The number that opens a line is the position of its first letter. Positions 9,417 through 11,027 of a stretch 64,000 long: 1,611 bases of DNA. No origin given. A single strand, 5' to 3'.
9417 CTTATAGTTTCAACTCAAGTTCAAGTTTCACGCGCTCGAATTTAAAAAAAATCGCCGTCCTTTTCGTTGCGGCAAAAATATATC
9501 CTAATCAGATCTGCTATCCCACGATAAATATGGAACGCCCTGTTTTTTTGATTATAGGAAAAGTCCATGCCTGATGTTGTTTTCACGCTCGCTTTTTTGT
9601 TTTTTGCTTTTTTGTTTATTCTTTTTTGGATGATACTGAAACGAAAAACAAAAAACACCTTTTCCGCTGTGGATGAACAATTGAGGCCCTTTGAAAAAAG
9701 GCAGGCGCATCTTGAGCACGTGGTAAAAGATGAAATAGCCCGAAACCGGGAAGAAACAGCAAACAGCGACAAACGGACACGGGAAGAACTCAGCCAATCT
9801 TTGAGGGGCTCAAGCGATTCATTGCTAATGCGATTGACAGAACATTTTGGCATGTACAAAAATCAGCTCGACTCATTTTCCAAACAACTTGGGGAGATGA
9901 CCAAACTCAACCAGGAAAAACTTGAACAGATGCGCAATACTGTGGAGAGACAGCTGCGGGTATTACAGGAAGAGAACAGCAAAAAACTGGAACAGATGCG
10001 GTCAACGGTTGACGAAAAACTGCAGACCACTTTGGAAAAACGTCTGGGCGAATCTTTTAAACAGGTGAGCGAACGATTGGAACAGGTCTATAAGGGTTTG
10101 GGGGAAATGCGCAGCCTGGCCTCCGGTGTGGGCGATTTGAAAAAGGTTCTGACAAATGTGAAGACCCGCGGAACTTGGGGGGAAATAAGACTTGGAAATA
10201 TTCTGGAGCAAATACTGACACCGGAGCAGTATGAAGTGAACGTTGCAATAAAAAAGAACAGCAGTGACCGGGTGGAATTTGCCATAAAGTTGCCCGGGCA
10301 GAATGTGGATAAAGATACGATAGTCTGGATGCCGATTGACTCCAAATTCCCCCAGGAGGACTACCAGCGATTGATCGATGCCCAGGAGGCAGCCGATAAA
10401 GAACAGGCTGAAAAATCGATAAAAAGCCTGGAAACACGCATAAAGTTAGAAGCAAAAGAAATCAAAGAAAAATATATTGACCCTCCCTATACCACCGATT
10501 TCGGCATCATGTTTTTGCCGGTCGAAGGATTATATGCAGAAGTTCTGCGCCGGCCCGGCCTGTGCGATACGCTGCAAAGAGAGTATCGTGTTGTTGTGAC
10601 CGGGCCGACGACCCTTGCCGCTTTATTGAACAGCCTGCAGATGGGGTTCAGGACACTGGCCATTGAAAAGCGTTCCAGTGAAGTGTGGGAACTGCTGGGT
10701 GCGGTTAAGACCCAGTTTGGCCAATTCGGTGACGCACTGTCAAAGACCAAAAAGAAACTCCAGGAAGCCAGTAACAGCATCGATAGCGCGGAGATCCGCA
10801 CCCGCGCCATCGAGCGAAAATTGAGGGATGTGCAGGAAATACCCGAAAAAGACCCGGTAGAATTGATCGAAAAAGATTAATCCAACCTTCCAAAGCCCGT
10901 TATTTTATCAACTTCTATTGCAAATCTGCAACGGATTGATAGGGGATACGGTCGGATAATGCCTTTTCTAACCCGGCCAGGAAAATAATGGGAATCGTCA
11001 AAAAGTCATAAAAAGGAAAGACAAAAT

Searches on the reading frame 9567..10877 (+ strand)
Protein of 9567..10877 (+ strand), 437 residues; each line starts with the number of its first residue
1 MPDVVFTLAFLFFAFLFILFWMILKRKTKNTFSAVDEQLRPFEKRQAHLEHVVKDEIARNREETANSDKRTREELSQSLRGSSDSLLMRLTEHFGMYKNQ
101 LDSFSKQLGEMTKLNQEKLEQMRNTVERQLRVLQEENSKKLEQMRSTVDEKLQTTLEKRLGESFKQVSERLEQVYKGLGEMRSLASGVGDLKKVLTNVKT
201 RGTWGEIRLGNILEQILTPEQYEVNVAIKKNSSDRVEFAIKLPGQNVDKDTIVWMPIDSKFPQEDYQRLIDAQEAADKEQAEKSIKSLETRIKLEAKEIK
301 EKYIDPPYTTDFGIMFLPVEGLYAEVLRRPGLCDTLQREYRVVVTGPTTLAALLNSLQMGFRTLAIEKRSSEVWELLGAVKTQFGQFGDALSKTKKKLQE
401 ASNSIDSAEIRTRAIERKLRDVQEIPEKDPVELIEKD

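Call 13: find_encoding_contigs(protein=window:9567-10877:+, flank=10000, max_places=2)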
Protein window:9567-10877:+ (437 aa): 23 contigs read that carry it; 2 places shown.
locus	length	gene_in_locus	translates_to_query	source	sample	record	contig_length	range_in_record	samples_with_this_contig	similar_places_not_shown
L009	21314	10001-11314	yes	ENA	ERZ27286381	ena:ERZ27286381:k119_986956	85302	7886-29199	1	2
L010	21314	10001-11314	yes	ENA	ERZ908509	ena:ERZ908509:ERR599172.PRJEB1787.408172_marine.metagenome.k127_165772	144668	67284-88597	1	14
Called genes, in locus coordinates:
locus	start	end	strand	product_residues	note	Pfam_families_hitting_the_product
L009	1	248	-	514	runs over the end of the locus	PF03599:CdhD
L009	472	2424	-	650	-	PF00111:Fer2, PF17650:RACo_linker, PF17651:Raco_middle, PF14574:RACo_C_ter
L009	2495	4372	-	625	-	PF00455:DeoRC (faint), PF02550:AcetylCoA_hydro, PF13336:AcetylCoA_hyd_C, PF00583:Acetyltransf_1, PF13508:Acetyltransf_7 (weak)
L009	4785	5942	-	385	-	PF07690:MFS_1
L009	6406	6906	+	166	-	PF04290:DctQ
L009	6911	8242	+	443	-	PF06808:DctM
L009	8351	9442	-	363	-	PF03480:DctP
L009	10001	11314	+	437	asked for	PF02646:RmuC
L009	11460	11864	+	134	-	PF02737:3HCDH_N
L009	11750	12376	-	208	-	PF07690:MFS_1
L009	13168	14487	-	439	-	PF00815:Histidinol_dh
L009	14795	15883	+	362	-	PF00266:Aminotran_5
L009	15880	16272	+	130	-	-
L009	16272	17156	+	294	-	PF08902:DUF1848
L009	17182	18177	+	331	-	PF01207:Dus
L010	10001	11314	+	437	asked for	PF02646:RmuC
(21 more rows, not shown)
